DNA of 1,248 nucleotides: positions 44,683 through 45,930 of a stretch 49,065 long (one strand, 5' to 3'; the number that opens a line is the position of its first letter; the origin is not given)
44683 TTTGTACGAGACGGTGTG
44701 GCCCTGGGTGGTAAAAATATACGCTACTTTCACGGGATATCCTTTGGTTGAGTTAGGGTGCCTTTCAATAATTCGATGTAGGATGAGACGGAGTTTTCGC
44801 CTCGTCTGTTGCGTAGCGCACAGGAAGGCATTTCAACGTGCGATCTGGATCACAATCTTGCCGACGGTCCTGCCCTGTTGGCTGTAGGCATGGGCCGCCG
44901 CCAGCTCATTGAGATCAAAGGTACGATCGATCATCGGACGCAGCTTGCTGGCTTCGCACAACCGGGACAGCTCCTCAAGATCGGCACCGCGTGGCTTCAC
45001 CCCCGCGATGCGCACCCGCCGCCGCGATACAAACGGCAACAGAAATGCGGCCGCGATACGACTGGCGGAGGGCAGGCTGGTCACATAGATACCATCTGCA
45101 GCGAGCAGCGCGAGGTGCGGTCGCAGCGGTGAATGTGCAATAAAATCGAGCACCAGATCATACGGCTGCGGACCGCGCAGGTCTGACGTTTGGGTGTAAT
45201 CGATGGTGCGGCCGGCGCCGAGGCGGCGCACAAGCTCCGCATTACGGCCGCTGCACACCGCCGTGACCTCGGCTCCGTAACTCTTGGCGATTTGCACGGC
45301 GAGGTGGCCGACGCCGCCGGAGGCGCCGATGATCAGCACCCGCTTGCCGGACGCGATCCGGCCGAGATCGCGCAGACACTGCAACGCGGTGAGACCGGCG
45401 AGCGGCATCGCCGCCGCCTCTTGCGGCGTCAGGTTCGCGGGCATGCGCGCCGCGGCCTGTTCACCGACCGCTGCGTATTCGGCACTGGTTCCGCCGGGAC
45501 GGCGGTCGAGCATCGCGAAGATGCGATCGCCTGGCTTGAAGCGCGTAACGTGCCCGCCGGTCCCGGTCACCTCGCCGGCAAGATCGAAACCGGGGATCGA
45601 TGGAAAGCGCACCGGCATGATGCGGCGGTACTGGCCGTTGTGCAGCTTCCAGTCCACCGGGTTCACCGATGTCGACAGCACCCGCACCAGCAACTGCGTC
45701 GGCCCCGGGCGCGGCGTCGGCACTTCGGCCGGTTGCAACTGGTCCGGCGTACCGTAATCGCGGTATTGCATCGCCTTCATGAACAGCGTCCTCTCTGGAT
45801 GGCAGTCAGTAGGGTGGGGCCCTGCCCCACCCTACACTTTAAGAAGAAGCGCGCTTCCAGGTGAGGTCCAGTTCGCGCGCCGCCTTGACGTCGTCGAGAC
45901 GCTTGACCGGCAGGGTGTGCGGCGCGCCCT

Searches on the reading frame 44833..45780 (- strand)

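Call 70: search_protein_families(library=pfam, proteins=[window:44833-45780:-], max_evalue=0.00001)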
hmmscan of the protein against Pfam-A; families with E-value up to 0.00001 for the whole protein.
window:44833-45780:- (315 aa): 3 families
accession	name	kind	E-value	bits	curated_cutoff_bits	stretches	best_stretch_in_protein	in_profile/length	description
PF13602.12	ADH_zinc_N_2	-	3.7e-23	83.4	27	1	187-311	1-134/134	Zinc-binding dehydrogenase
PF08240.17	ADH_N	-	1.1e-14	55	23.5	1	26-114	1-103/104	Alcohol dehydrogenase GroES-like domain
PF00107.32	ADH_zinc_N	-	3.2e-12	46.9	31.8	1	156-234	1-87/129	Zinc-binding dehydrogenase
